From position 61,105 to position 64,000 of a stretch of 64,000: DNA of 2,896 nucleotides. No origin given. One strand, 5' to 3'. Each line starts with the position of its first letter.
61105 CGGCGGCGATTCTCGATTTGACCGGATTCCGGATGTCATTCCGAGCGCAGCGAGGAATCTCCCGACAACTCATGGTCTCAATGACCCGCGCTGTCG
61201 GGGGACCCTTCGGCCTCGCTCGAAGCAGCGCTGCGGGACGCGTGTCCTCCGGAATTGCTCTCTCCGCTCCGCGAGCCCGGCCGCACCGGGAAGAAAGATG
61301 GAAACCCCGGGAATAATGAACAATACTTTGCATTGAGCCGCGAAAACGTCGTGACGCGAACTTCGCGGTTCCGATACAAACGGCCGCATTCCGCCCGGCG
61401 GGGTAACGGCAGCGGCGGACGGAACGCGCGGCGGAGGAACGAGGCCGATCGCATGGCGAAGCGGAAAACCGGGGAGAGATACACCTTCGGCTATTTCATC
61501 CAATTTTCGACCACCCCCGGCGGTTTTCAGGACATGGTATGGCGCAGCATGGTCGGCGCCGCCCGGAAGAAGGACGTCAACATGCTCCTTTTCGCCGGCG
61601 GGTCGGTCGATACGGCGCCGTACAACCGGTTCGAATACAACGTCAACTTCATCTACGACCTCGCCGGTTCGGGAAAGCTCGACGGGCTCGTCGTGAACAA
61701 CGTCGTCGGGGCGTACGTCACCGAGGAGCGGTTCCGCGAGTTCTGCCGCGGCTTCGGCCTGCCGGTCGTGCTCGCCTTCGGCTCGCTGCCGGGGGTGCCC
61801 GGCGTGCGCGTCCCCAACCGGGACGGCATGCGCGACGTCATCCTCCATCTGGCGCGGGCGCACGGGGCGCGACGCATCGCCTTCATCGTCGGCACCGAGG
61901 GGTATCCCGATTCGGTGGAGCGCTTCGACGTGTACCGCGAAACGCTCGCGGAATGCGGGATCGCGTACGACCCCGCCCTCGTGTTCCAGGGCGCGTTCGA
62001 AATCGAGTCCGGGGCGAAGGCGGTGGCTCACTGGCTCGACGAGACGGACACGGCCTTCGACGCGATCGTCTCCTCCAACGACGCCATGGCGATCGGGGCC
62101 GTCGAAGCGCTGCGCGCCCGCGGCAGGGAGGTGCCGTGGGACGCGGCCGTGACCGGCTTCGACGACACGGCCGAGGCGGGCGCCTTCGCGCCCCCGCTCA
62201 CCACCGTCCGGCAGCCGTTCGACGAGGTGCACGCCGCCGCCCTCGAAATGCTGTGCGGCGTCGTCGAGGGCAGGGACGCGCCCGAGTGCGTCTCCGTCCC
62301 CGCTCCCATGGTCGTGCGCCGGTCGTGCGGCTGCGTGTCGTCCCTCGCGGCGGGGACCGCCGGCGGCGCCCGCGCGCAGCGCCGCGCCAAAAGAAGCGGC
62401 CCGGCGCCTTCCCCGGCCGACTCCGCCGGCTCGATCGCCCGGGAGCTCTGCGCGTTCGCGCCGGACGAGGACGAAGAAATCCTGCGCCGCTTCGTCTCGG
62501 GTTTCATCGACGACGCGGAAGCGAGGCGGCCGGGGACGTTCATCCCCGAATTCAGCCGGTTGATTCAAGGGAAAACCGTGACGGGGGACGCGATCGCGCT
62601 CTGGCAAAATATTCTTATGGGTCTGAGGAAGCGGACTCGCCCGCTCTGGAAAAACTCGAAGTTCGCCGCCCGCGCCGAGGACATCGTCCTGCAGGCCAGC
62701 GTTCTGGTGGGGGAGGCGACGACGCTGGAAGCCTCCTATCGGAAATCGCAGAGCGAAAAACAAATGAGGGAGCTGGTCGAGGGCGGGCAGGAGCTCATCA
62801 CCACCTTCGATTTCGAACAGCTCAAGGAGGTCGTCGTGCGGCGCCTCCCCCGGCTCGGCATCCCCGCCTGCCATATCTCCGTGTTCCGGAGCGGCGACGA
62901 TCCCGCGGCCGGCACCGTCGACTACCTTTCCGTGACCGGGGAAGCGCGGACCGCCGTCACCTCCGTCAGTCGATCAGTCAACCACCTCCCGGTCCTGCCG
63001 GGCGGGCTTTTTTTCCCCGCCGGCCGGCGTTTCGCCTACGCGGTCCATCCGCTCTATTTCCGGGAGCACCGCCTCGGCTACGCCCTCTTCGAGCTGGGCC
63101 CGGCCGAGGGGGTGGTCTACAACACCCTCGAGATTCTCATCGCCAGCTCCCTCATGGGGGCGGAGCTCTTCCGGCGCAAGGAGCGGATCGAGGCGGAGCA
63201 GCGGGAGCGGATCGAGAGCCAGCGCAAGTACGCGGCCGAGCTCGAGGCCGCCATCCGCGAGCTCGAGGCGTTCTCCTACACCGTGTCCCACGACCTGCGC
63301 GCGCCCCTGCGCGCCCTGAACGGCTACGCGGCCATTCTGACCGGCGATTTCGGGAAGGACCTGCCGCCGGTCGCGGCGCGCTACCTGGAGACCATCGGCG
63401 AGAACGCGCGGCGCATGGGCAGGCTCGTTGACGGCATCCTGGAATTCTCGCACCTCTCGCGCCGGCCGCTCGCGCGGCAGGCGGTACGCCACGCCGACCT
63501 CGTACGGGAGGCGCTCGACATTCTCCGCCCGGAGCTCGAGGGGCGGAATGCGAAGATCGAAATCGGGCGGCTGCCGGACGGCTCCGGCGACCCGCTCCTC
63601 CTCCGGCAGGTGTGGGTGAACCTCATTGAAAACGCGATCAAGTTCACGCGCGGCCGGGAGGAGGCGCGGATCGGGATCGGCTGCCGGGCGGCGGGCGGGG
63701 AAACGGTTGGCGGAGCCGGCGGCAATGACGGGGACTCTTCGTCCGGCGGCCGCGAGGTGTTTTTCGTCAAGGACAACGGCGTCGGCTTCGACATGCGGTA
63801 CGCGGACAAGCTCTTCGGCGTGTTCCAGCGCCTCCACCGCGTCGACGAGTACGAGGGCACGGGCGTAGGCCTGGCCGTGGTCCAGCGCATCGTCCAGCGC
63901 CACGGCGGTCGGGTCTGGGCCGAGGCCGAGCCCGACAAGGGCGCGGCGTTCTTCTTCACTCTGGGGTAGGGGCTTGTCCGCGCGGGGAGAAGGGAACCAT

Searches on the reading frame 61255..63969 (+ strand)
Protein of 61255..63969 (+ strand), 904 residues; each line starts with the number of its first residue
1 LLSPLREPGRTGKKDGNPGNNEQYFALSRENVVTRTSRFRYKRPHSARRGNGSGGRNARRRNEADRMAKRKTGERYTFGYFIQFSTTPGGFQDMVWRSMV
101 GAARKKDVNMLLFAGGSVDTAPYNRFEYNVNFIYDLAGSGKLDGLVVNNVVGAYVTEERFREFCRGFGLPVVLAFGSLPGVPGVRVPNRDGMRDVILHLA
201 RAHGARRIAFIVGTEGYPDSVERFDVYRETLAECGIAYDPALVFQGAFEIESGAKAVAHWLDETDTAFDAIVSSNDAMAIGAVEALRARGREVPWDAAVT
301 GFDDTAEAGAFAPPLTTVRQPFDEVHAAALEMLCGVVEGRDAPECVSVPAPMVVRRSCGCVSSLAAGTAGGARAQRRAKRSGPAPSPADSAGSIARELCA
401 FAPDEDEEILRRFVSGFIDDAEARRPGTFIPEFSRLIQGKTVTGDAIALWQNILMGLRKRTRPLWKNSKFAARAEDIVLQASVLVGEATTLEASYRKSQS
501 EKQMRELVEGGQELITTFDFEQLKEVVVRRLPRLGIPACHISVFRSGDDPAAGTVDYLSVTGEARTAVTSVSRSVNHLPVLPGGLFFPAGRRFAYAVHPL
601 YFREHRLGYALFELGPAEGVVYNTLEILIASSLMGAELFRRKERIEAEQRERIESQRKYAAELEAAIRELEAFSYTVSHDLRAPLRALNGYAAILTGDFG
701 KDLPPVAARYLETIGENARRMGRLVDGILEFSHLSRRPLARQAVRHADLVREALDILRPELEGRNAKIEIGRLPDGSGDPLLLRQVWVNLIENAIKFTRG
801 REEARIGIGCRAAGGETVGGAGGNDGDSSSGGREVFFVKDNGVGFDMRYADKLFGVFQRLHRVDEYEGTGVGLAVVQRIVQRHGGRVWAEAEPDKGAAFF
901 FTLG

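Call 74: search_protein_families(library=pfam, proteins=[window:61255-63969:+], max_evalue=0.00001)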
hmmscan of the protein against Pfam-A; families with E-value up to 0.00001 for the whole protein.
window:61255-63969:+ (904 aa): 5 families
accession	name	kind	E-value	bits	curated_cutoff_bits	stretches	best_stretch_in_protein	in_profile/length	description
PF13377.12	Peripla_BP_3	-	1.1e-28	100.9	26.5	1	202-358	6-167/167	Periplasmic binding protein-like domain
PF02518.31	HATPase_c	-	3.9e-20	72.8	26.4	1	778-903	1-107/111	Histidine kinase-, DNA gyrase B-, and HSP90-like ATPase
PF00512.31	HisKA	-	1.7e-12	47.6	26.9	1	671-734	3-63/66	His Kinase A (phospho-acceptor) domain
PF13407.12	Peripla_BP_4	-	3.3e-09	37.1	35.1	1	206-309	122-223/258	Periplasmic binding protein domain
PF00532.27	Peripla_BP_1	-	4.6e-09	36.6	22.2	1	140-351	56-276/281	Periplasmic binding proteins and sugar binding domain of LacI family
